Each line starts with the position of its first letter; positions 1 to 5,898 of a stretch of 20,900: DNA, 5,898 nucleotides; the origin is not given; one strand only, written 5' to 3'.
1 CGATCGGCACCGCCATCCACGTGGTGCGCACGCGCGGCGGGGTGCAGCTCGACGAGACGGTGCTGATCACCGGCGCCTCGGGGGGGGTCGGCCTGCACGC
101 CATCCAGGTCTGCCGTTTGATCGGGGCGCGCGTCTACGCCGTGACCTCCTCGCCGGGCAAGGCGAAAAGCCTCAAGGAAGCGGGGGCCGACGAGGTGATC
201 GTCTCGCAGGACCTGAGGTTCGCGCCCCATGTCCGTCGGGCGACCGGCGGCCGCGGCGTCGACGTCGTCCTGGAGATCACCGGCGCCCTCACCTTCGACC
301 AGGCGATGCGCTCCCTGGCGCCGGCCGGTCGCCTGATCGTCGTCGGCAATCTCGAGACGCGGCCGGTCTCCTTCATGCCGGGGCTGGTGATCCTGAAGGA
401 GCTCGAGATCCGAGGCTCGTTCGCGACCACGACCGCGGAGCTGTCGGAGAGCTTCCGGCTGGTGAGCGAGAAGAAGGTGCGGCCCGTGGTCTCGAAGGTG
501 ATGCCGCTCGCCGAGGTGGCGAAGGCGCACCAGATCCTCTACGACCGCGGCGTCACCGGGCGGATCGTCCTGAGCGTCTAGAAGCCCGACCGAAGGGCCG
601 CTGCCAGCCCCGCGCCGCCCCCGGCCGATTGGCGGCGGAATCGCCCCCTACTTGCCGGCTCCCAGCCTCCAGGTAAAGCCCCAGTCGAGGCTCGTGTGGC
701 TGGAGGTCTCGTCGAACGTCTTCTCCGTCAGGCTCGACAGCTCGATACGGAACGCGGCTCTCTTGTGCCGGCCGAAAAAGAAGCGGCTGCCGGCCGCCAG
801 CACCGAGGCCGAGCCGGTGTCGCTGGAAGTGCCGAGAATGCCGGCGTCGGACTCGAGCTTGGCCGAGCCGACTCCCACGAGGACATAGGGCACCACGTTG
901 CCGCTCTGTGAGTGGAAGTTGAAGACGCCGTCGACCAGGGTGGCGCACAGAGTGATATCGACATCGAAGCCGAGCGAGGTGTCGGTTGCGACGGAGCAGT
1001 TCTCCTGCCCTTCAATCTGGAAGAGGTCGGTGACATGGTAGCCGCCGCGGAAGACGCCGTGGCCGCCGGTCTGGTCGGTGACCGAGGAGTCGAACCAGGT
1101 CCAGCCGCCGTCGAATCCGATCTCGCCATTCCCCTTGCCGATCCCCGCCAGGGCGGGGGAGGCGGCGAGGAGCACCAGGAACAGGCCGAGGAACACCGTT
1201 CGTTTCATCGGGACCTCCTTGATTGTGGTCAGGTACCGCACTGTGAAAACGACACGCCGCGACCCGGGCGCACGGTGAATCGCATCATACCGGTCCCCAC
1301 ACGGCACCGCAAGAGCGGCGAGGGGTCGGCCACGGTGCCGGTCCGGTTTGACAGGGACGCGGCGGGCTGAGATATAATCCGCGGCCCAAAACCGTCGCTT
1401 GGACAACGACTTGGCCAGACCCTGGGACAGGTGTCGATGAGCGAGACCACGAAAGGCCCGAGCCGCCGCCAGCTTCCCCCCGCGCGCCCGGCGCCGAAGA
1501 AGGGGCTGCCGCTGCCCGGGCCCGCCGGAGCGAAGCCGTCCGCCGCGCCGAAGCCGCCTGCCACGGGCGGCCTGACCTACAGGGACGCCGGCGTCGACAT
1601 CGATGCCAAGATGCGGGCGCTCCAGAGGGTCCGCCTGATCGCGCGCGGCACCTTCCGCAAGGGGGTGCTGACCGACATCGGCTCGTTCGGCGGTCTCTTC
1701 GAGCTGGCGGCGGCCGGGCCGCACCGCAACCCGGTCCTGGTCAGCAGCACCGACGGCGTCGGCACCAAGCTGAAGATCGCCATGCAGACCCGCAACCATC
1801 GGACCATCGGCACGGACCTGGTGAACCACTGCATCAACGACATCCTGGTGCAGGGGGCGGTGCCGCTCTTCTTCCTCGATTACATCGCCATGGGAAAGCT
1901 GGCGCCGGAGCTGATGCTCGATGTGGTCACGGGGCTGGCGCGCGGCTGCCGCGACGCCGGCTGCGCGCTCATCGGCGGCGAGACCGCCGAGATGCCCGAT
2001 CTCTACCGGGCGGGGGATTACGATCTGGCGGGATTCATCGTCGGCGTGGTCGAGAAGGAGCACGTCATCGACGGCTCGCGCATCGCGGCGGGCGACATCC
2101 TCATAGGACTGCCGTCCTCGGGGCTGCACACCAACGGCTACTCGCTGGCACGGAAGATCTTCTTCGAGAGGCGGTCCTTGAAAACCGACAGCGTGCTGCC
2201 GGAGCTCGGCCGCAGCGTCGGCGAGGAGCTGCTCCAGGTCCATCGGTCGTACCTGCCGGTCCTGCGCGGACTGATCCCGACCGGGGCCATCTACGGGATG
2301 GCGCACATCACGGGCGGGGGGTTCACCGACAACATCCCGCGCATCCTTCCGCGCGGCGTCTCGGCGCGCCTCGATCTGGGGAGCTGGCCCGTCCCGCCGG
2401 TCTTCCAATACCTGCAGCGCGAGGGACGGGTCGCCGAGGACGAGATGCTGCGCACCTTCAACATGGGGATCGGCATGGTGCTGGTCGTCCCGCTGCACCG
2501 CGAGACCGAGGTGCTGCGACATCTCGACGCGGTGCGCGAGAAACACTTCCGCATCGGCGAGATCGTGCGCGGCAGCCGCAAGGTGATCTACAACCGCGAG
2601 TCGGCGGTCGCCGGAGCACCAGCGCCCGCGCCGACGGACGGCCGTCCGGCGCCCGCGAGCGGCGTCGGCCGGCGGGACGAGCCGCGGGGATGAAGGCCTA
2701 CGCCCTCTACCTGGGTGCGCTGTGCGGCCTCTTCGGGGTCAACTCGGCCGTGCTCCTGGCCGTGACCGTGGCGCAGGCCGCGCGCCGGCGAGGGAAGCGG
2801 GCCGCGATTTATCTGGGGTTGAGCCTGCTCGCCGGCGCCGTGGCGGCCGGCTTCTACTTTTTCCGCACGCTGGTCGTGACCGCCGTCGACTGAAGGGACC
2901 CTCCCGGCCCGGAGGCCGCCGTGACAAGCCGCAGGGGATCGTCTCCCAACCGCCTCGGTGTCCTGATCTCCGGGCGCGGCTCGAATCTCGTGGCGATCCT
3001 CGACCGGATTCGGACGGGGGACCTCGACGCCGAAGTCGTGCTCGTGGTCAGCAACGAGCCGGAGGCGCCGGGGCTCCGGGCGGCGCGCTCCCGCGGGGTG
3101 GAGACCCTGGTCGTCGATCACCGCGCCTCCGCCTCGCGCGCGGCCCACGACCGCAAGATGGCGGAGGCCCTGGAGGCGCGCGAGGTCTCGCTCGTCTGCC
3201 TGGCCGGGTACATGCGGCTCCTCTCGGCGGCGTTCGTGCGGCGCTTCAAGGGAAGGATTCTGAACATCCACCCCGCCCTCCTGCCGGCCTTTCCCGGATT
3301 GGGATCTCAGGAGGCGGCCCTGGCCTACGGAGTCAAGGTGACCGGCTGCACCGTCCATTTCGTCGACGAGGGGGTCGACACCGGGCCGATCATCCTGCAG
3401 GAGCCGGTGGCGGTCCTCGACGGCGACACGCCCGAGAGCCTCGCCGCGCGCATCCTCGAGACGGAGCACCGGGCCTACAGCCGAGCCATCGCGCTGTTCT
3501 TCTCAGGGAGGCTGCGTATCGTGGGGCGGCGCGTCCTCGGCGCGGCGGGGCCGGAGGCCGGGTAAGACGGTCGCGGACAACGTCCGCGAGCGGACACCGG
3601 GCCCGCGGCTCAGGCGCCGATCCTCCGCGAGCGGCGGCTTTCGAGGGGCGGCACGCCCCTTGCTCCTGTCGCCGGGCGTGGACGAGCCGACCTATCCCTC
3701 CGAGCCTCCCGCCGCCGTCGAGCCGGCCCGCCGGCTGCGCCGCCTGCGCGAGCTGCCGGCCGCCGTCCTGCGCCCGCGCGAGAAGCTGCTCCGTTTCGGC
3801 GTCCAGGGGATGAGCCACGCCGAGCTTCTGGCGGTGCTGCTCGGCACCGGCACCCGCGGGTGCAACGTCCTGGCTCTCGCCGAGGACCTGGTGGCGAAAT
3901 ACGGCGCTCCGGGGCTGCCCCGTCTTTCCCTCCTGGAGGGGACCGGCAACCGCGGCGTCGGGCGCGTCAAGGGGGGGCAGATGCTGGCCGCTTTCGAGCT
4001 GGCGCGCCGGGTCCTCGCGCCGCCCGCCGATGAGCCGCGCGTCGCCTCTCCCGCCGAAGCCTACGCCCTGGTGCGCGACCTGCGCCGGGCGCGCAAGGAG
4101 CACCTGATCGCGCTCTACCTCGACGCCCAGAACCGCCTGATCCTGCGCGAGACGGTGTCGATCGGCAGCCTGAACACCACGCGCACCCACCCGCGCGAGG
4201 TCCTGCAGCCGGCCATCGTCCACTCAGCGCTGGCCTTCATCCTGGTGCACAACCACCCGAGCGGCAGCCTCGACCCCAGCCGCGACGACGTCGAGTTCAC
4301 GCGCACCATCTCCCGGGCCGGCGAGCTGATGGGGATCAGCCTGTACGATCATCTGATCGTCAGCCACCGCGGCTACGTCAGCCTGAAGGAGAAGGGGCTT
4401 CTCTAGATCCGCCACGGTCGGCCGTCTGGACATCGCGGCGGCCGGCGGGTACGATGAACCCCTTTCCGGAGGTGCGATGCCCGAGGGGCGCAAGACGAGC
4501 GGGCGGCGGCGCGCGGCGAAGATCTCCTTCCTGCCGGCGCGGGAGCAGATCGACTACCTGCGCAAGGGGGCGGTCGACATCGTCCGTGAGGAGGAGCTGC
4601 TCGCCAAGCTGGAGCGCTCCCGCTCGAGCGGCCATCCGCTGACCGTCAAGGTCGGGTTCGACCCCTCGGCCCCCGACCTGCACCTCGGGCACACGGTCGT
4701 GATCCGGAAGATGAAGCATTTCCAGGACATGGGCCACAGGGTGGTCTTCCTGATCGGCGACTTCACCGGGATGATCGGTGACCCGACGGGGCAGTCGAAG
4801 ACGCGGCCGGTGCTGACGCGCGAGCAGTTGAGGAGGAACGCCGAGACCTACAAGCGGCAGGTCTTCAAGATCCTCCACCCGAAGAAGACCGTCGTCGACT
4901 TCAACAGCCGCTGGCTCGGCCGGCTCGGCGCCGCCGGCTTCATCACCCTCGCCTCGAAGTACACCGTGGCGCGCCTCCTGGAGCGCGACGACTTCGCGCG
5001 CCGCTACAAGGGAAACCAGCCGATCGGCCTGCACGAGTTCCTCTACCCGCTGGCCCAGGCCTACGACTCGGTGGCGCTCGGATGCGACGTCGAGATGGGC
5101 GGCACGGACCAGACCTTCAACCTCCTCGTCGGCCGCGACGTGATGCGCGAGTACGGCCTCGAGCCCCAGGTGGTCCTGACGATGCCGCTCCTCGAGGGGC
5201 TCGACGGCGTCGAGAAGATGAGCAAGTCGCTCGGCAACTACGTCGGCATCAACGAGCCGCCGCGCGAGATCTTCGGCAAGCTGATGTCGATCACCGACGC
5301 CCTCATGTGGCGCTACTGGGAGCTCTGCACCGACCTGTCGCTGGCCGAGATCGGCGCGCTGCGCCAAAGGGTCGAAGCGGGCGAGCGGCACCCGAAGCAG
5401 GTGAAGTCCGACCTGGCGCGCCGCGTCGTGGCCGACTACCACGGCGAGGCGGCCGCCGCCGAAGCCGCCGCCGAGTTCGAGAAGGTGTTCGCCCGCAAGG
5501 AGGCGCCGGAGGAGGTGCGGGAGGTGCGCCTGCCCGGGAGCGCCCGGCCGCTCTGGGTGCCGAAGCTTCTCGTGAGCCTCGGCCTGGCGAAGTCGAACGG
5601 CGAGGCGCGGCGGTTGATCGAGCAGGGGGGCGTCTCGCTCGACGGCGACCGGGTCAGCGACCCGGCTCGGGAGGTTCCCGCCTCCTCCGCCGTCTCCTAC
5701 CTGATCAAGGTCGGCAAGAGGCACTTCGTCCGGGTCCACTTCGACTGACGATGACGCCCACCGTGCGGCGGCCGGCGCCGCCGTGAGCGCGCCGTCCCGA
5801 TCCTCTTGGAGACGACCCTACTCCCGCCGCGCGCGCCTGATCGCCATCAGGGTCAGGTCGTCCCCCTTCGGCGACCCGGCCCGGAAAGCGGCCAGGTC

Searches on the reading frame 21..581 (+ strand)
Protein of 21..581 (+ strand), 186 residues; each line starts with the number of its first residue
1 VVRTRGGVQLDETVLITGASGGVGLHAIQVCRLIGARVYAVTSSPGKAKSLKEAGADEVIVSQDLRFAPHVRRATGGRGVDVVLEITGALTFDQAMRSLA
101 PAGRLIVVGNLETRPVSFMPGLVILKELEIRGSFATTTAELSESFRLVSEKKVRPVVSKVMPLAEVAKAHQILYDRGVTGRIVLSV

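Call 7: search_protein_families(library=pfam, proteins=[window:21-581:+], max_evalue=0.01)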
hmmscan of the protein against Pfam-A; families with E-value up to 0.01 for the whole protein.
window:21-581:+ (186 aa): 5 families
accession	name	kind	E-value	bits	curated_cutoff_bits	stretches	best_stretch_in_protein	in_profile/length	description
PF00107.32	ADH_zinc_N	-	5.2e-31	107.7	31.8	1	22-149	1-128/129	Zinc-binding dehydrogenase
PF13602.12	ADH_zinc_N_2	-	4.9e-23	83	27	1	55-184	2-134/134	Zinc-binding dehydrogenase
PF01262.27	AlaDh_PNT_C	-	0.00033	20.6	23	1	6-74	21-93/214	Alanine dehydrogenase/PNT, C-terminal domain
PF00106.31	adh_short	-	0.002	18.1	26.6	1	13-66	2-59/195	short chain dehydrogenase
PF01370.27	Epimerase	-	0.0088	15.9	20.9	0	14-86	1-71/240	NAD dependent epimerase/dehydratase family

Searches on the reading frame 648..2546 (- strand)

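Call 8: search_protein_families(library=pfam, proteins=[window:648-2546:-], max_evalue=0.01)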
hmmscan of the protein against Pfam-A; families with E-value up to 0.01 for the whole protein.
window:648-2546:- (632 aa): 1 family
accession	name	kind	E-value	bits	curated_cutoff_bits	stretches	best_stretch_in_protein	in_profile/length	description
PF13505.12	OMP_b-brl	-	6.5e-11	43.1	28.7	1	455-624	3-175/175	Outer membrane protein beta-barrel domain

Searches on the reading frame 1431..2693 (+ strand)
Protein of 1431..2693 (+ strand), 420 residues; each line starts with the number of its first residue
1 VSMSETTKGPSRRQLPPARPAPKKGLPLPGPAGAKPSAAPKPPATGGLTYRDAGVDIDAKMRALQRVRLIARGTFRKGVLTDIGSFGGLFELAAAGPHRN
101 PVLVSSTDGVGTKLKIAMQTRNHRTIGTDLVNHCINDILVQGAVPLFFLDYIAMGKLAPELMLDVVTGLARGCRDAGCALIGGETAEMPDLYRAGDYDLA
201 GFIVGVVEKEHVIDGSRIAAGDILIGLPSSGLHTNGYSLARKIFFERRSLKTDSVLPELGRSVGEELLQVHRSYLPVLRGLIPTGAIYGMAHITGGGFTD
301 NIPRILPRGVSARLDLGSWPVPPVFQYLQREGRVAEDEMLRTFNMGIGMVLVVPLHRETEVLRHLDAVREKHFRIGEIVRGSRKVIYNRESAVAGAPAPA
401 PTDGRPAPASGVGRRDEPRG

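Call 7: search_protein_families(library=pfam, proteins=[window:1431-2693:+], max_evalue=0.01)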
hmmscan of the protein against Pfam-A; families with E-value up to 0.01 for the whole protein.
window:1431-2693:+ (420 aa): 2 families
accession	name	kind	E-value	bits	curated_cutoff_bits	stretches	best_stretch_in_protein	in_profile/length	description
PF02769.27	AIRS_C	-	5.2e-29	101.9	23.1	1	220-385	2-152/156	AIR synthase related protein, C-terminal domain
PF00586.29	AIRS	-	1.6e-22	80.5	24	1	102-207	14-112/112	AIR synthase related protein, N-terminal domain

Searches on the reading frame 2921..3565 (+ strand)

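Call 7: search_protein_families(library=pfam, proteins=[window:2921-3565:+], max_evalue=0.01)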
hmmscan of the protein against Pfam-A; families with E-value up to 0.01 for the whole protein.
window:2921-3565:+ (214 aa): 1 family
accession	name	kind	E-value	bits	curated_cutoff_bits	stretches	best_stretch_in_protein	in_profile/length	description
PF00551.24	Formyl_trans_N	-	1.7e-57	194.6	26.1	1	11-190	2-181/181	Formyl transferase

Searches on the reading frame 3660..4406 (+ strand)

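Call 7: search_protein_families(library=pfam, proteins=[window:3660-4406:+], max_evalue=0.01)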
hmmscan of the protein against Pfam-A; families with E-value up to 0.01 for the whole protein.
window:3660-4406:+ (248 aa): 2 families
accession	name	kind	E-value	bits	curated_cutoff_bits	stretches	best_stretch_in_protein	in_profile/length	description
PF04002.20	RadC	-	1.5e-39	135.1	22.1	1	129-247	2-121/121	RadC-like JAB domain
PF20582.4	UPF0758_N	-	7.8e-17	61.6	27.1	1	37-104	8-75/77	UPF0758 N-terminal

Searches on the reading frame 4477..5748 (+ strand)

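Call 7: search_protein_families(library=pfam, proteins=[window:4477-5748:+], max_evalue=0.01)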
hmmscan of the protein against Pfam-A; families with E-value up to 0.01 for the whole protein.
window:4477-5748:+ (423 aa): 4 families
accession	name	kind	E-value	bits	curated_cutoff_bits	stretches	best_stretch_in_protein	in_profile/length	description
PF00579.31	tRNA-synt_1b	-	1.2e-76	258.3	21.1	1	52-338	3-291/292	tRNA synthetases class I (W and Y)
PF01479.30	S4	-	9.1e-10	38.6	22.8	1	360-402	2-44/48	S4 domain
PF22421.1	SYY_C-terminal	-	3.8e-07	30.3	27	1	361-418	21-81/83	Tyrosine--tRNA ligase SYY-like C-terminal domain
PF16714.10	TyrRSs_C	-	0.0011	19.1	30.6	1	349-391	10-53/120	Tyrosyl-tRNA synthetase C-terminal domain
